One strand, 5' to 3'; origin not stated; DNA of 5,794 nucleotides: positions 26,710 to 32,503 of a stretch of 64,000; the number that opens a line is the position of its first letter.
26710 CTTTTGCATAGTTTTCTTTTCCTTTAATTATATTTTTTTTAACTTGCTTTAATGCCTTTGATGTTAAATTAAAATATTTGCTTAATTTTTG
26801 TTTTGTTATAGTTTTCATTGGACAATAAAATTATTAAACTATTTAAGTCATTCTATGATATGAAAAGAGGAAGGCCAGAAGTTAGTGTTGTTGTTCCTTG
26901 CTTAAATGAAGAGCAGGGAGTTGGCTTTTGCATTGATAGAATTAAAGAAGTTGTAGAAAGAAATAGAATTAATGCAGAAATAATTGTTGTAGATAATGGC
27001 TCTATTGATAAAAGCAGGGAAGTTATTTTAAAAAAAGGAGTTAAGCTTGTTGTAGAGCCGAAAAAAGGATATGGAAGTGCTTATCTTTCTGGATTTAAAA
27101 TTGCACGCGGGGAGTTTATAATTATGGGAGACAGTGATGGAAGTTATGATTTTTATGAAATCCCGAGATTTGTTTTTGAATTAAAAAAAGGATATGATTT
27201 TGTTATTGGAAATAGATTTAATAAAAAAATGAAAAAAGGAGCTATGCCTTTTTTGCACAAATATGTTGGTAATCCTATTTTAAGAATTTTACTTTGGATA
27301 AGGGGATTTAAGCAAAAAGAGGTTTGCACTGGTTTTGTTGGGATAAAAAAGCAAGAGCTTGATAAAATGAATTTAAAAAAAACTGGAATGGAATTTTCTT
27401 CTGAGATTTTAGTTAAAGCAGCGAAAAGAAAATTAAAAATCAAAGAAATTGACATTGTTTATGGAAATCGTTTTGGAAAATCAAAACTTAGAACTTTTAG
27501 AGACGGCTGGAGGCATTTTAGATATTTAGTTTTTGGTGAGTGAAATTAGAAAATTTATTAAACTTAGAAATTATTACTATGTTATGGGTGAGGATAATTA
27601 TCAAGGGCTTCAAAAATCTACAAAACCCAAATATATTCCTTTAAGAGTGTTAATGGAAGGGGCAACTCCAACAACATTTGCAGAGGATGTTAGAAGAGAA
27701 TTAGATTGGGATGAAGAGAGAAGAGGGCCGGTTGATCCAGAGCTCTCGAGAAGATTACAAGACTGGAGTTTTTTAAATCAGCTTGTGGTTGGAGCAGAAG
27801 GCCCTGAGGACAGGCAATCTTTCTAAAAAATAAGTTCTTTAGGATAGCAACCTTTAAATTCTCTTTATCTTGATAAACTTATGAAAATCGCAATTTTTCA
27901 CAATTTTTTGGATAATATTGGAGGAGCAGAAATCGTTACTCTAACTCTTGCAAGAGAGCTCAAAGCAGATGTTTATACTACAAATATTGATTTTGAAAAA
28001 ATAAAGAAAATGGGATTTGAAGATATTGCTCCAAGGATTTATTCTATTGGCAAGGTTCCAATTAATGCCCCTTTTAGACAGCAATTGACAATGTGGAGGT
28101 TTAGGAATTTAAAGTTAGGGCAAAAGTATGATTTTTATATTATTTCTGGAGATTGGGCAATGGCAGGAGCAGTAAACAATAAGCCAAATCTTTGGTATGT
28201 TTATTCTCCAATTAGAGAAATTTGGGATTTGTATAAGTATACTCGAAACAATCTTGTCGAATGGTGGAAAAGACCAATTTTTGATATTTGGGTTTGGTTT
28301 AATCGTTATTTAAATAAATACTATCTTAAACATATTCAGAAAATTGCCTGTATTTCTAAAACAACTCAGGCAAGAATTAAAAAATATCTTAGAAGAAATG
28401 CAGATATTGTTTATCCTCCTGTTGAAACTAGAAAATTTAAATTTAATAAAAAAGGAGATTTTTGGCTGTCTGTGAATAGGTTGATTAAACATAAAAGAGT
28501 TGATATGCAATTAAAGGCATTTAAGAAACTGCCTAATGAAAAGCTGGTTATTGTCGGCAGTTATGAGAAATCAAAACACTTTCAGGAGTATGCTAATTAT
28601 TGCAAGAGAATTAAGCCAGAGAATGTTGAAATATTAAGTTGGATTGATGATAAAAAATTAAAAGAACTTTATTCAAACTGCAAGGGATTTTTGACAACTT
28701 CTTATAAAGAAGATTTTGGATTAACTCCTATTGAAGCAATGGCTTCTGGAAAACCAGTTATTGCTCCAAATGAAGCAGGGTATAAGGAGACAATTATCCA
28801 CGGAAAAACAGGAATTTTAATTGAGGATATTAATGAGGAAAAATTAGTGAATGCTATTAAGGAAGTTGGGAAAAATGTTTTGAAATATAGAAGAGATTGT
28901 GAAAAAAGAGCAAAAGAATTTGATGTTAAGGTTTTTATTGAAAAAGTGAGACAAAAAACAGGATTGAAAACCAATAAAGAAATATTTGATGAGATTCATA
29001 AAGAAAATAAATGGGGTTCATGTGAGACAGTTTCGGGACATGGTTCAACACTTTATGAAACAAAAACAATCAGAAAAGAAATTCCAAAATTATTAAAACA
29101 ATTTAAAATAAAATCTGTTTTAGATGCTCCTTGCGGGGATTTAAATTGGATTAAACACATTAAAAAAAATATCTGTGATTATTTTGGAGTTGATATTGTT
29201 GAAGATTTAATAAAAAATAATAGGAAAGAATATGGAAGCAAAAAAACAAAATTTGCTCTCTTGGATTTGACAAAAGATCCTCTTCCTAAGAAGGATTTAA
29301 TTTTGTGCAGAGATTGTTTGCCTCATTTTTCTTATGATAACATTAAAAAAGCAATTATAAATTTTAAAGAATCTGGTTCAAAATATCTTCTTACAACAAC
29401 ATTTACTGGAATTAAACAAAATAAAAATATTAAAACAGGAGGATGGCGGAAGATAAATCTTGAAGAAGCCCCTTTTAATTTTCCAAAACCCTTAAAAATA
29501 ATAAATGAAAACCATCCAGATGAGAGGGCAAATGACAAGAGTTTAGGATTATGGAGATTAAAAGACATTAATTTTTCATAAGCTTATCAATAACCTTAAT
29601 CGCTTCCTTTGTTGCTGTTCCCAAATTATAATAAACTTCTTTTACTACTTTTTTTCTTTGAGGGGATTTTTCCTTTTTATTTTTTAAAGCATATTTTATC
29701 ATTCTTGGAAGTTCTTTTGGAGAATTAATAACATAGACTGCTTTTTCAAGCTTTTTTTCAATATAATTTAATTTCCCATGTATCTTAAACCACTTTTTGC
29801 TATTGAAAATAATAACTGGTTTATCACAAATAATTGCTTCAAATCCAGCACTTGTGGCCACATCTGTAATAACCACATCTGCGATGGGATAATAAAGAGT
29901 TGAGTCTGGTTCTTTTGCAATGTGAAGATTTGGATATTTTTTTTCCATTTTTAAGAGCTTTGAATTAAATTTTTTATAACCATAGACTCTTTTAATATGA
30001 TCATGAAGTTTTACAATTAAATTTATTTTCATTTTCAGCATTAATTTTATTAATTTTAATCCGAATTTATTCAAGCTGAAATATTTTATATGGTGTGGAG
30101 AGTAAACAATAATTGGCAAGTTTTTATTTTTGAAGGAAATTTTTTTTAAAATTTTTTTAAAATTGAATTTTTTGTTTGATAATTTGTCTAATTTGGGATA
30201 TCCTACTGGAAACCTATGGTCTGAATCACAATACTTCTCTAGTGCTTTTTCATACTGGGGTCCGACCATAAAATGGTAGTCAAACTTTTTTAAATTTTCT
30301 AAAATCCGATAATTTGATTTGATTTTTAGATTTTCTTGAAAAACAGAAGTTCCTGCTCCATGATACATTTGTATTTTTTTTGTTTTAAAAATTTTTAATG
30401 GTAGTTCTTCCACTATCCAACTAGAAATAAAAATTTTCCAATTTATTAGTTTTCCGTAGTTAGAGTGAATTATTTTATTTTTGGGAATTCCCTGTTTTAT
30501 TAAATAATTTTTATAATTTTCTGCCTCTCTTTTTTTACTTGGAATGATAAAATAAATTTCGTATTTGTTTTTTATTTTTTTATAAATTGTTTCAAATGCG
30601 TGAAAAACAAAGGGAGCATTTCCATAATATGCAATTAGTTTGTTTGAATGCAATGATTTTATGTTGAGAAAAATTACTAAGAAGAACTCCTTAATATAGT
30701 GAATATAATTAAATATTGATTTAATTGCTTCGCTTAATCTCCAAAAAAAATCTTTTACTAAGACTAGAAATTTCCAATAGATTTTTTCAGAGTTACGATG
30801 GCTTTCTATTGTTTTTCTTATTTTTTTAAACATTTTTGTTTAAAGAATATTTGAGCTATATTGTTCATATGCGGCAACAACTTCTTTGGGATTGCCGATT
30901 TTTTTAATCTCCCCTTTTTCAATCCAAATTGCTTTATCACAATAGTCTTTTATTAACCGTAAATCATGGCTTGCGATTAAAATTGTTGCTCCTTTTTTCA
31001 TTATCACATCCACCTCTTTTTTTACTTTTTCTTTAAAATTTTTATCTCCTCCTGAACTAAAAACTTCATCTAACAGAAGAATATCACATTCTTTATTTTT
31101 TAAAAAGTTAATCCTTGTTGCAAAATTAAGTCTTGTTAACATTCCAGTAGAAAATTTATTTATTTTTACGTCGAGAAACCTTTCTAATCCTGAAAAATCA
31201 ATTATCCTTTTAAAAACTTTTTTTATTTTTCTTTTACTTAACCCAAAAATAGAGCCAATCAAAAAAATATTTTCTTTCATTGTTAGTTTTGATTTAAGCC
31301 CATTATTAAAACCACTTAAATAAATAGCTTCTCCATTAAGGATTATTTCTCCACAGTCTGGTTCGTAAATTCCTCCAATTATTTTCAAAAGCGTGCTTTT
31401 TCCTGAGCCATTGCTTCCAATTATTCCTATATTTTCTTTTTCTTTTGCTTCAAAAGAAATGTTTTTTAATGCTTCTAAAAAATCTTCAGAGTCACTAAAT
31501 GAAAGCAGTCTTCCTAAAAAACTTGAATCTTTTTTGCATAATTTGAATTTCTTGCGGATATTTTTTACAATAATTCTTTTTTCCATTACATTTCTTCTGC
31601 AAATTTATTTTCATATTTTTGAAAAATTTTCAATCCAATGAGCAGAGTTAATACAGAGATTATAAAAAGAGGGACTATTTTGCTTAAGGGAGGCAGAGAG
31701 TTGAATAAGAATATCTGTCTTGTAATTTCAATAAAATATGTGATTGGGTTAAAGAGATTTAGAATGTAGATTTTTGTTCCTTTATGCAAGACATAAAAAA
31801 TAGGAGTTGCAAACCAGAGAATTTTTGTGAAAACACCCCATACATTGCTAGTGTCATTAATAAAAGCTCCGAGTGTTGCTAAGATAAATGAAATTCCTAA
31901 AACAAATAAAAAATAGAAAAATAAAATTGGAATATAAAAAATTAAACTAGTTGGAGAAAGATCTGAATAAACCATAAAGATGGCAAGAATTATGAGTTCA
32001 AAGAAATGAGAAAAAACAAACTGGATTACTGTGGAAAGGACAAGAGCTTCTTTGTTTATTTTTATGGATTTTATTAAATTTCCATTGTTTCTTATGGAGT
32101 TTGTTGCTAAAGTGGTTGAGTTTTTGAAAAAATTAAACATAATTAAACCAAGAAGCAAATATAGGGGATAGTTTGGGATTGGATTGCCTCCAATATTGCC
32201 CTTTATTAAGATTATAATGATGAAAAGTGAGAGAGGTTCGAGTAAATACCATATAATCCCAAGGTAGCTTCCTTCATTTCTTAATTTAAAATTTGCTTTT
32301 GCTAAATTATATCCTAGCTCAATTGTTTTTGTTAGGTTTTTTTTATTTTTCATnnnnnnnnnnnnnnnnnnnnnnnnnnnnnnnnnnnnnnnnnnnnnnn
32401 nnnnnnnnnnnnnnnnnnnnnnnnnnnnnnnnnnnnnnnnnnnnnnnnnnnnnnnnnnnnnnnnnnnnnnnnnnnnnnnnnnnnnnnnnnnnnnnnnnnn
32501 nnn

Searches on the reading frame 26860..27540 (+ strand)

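Call 82: search_protein_families(library=pfam, max_evalue=0.0001, proteins=[window:26860-27540:+])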
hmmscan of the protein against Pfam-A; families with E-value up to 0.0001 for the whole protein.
window:26860-27540:+ (227 aa): 1 family
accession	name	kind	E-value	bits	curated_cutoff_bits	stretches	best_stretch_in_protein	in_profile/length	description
PF00535.33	Glycos_transf_2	-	3.9e-25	89.1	23.3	1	9-156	1-152/168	Glycosyl transferase family 2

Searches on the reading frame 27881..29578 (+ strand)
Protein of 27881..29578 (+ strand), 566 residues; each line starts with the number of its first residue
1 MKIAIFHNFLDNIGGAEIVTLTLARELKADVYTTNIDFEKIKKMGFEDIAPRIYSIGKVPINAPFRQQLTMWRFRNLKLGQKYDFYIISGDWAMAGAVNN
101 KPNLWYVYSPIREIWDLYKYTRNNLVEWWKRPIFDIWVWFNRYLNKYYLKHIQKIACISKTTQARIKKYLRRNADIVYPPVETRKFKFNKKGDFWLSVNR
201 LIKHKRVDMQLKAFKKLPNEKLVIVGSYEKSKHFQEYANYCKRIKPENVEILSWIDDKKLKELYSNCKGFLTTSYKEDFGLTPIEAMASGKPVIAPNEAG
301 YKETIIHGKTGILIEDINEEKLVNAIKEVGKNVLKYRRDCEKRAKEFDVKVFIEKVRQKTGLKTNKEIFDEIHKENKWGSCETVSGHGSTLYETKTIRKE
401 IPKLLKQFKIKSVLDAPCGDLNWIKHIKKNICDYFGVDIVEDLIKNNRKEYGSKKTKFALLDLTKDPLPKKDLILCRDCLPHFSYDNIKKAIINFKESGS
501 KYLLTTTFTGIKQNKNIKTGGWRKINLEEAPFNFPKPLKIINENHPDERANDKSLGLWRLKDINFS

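Call 82: search_protein_families(library=pfam, max_evalue=0.0001, proteins=[window:27881-29578:+])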
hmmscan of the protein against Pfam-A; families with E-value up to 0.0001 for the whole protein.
window:27881-29578:+ (566 aa): 8 families
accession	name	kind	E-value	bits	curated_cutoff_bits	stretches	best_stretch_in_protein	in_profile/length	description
PF00534.26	Glycos_transf_1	-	8.6e-35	120.2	26.4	1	184-346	7-171/172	Glycosyl transferases group 1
PF13692.12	Glyco_trans_1_4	-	4.4e-23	82.6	27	1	197-329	6-139/142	Glycosyl transferases group 1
PF13649.12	Methyltransf_25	-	2e-06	28.8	27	1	413-494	1-88/97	Methyltransferase domain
PF20706.3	GT4-conflict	-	2e-06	27.5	26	1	205-307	212-322/385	Family 4 Glycosyltransferase in conflict systems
PF08242.18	Methyltransf_12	-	8e-06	26.9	30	1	414-496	1-89/98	Methyltransferase domain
PF13489.12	Methyltransf_23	-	9.8e-06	25.8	27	1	396-490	8-99/164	Methyltransferase domain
PF13524.12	Glyco_trans_1_2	-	1.9e-05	25.1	25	1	211-332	6-114/144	Glycosyl transferase-like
PF13439.12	Glyco_transf_4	-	2.6e-05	24.7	28.5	1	13-184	1-169/170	Glycosyltransferase Family 4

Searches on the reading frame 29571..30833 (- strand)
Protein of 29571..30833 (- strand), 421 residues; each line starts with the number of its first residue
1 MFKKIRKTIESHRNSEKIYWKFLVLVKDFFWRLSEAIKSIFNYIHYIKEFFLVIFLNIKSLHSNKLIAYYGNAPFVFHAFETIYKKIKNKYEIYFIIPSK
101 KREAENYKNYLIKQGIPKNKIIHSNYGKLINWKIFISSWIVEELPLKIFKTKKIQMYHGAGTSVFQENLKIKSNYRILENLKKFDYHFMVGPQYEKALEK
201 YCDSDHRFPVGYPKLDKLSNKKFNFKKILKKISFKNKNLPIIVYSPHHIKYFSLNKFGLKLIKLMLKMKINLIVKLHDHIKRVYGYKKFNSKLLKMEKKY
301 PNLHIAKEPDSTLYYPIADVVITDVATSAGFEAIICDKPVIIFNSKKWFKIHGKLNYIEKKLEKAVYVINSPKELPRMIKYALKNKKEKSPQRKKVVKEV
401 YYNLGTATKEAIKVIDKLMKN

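Call 82: search_protein_families(library=pfam, max_evalue=0.0001, proteins=[window:29571-30833:-])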
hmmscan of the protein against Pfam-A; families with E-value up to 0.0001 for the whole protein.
window:29571-30833:- (421 aa): 1 family
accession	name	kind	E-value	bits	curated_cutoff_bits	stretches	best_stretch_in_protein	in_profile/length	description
PF04464.20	Glyphos_transf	-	2.7e-12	46.8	22.1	1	78-401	28-350/367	CDP-Glycerol:Poly(glycerophosphate) glycerophosphotransferase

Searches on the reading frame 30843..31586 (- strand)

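Call 82: search_protein_families(library=pfam, max_evalue=0.0001, proteins=[window:30843-31586:-])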
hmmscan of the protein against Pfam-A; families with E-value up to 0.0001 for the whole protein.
window:30843-31586:- (248 aa): 1 family
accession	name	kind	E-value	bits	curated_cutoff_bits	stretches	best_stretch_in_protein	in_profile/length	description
PF00005.33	ABC_tran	-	5.7e-19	69.5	25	1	40-176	1-136/137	ABC transporter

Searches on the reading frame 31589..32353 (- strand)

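Call 82: search_protein_families(library=pfam, max_evalue=0.0001, proteins=[window:31589-32353:-])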
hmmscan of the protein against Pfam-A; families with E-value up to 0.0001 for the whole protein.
window:31589-32353:- (255 aa): 1 family
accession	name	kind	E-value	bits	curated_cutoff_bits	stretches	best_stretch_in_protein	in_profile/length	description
PF01061.29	ABC2_membrane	-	4.5e-12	46.4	26.9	1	17-216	6-211/211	ABC-2 type transporter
